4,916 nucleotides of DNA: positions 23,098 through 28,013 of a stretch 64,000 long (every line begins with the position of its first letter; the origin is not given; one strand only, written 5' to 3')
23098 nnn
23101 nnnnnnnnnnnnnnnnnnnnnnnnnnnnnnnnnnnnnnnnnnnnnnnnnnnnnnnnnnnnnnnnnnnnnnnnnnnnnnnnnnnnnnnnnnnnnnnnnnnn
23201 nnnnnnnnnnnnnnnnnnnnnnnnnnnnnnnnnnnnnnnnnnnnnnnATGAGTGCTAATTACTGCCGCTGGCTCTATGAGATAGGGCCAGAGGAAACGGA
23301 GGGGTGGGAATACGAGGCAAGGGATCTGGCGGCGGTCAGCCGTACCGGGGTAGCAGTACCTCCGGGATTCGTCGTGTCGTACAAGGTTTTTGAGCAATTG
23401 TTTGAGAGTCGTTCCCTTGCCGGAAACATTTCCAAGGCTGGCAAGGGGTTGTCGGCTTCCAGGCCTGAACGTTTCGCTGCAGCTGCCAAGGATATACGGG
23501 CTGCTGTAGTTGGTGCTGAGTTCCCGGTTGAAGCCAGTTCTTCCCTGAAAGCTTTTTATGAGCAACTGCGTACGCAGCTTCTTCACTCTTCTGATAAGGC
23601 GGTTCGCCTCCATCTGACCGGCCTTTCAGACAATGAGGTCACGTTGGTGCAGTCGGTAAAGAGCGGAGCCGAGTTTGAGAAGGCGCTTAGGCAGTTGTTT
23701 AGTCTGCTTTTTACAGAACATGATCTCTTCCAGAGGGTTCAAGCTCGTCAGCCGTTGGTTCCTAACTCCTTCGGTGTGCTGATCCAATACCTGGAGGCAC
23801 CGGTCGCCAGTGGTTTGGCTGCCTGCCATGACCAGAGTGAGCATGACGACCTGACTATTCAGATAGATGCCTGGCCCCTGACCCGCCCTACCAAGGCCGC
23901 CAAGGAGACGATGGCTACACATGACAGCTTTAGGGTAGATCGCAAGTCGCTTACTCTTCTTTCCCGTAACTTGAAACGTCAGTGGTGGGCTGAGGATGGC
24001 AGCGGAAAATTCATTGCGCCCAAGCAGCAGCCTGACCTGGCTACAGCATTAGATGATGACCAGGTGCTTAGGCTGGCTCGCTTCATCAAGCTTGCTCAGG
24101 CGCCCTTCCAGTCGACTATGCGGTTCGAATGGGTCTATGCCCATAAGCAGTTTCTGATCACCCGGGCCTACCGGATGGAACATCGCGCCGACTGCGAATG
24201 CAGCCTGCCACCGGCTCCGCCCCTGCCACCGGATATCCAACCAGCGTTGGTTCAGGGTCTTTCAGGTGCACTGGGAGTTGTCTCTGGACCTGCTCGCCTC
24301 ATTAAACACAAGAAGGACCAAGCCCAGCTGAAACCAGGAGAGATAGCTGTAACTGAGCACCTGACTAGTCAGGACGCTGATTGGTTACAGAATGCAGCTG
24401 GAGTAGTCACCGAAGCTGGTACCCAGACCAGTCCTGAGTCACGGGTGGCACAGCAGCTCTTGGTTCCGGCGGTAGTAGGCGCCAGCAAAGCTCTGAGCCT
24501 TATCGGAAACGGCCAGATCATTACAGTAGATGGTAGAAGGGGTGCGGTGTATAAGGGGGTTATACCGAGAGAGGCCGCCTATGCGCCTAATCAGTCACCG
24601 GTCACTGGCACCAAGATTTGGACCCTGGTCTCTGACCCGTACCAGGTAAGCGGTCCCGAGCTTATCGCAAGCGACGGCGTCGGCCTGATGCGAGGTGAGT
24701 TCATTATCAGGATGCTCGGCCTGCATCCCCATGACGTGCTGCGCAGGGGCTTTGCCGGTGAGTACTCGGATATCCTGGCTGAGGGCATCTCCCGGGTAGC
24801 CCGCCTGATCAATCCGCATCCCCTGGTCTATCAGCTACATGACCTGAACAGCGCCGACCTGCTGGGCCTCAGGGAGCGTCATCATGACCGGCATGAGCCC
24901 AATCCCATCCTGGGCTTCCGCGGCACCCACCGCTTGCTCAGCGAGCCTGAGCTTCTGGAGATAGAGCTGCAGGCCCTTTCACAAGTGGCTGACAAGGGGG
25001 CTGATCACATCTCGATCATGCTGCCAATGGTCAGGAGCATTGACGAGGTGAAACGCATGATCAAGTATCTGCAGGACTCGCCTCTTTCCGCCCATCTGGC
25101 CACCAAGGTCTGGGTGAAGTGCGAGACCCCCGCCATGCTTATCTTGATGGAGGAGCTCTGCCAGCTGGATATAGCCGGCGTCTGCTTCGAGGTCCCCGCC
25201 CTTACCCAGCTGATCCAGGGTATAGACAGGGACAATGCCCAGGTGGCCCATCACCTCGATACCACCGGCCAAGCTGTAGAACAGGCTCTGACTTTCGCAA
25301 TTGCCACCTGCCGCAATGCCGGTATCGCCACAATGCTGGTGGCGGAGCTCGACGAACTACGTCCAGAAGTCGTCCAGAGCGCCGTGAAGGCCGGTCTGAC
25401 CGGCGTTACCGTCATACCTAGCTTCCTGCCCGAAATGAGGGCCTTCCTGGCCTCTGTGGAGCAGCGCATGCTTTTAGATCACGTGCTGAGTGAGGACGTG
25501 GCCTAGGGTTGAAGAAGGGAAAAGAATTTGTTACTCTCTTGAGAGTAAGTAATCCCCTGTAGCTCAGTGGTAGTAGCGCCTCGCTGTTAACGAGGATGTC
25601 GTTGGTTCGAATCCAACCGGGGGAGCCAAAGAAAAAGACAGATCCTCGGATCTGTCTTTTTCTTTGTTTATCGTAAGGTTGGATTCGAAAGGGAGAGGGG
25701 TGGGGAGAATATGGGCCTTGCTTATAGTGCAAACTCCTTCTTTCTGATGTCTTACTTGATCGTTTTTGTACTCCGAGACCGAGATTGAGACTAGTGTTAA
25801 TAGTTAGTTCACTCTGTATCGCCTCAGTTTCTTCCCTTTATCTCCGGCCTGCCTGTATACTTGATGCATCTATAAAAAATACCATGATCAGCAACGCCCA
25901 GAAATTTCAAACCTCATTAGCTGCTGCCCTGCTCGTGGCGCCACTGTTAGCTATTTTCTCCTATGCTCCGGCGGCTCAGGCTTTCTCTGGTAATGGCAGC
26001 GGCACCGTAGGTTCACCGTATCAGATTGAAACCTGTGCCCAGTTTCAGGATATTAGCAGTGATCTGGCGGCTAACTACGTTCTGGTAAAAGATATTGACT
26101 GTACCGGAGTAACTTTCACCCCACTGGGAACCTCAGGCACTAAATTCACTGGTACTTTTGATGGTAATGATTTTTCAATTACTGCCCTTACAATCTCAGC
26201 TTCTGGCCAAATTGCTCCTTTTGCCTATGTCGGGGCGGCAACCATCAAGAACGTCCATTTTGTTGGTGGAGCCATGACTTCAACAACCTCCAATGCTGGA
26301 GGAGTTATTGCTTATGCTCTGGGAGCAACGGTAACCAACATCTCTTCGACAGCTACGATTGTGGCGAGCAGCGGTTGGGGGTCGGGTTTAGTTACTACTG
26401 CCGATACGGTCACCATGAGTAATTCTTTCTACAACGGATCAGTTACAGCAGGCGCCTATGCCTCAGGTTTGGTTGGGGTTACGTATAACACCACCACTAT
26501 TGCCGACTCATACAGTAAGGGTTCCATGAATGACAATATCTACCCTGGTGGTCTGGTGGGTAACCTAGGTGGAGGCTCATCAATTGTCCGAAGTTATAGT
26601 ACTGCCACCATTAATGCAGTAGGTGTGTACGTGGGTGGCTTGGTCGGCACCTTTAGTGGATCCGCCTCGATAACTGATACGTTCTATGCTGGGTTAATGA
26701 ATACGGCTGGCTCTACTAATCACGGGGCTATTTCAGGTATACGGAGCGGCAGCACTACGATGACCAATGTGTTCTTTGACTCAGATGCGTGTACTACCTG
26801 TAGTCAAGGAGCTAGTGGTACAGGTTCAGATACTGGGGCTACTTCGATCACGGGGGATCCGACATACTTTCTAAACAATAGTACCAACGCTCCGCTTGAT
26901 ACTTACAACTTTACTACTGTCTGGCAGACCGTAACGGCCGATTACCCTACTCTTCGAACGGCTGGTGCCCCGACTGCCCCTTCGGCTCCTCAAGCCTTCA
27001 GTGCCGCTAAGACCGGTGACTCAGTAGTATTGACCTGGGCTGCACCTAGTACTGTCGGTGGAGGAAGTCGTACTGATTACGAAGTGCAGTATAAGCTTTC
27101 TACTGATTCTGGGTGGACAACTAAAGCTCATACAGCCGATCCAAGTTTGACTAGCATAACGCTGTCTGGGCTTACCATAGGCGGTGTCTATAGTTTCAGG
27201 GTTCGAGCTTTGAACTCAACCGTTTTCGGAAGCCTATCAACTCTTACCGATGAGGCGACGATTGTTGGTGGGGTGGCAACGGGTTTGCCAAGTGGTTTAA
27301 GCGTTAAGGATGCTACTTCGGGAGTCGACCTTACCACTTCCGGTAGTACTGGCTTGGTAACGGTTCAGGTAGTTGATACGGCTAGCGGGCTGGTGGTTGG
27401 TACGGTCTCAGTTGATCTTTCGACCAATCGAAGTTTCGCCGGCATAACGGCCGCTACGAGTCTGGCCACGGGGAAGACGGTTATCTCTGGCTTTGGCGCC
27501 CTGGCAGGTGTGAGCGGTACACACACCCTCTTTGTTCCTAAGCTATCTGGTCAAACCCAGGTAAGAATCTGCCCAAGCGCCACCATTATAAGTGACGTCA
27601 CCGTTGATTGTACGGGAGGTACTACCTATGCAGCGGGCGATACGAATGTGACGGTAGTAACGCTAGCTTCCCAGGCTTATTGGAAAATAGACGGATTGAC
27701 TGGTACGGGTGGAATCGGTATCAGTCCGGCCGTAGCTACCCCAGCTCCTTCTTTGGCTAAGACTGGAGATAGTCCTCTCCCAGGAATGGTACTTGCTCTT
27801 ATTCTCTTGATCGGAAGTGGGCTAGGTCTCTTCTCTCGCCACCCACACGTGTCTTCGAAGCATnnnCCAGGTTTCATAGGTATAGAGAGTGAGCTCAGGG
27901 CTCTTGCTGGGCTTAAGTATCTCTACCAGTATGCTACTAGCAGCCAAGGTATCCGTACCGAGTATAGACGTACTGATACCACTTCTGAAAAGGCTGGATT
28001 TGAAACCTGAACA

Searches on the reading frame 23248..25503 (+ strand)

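Call 9: search_protein_families(library=pfam, proteins=[window:23248-25503:+], max_evalue=0.01)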
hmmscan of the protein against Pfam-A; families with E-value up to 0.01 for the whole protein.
window:23248-25503:+ (752 aa): 3 families
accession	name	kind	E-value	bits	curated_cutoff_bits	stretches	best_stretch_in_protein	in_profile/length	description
PF02896.24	PEP-utilizers_C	-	8.8e-34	117.4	22.8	1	453-738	18-292/293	PEP-utilising enzyme, PEP-binding domain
PF01326.24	PPDK_N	-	2.5e-17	63.6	27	1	27-304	11-303/328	Pyruvate phosphate dikinase, AMP/ATP-binding domain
PF00391.29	PEP-utilizers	-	1.3e-15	57.2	23.1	1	362-432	2-72/72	PEP-utilising enzyme, mobile domain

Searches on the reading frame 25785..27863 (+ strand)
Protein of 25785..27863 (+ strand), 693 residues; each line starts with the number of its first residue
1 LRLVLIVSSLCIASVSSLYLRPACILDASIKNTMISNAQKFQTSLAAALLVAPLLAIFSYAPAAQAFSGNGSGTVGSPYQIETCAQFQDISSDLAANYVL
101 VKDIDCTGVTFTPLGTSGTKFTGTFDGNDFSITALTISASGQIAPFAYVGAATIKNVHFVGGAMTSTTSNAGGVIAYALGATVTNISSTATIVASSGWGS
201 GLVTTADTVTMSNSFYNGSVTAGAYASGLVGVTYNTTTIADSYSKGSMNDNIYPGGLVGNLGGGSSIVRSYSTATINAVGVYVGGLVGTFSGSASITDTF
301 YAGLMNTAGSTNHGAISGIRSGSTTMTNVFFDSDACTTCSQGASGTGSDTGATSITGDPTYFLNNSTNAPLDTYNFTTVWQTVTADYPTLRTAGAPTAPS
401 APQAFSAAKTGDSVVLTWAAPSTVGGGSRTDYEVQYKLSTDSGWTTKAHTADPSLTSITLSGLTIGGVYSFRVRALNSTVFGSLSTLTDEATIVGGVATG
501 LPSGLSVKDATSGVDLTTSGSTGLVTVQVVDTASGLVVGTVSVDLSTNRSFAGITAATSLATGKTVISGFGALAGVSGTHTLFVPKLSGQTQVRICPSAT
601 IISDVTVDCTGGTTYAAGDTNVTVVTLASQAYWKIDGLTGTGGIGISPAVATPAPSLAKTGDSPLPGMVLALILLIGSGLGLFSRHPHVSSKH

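Call 9: search_protein_families(library=pfam, proteins=[window:25785-27863:+], max_evalue=0.01)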
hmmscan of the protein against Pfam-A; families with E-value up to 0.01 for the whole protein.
window:25785-27863:+ (693 aa): 6 families
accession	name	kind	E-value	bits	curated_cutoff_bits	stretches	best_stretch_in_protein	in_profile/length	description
PF00041.27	fn3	-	3.5e-10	40.4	25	1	400-484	1-77/84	Fibronectin type III domain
PF21605.3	CRLF2-like_D2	-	2.9e-07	30.9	27.3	1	399-485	1-79/94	Cytokine receptor-like factor 2-like, D2 domain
PF01108.23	Tissue_fac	-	0.00026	21.3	27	1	394-476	17-99/107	Tissue factor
PF25059.1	FN3_DSCAM-DSCAML_C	-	0.0016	19.1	39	1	430-479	21-68/89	DSCAM/DSCAML C-terminal Fn3-like domain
PF07581.17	Glug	-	0.0056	17.5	20.5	1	251-277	2-28/28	The GLUG motif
PF16656.11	Pur_ac_phosph_N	-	0.0072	17.3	30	1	408-478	10-83/93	Purple acid Phosphatase, N-terminal domain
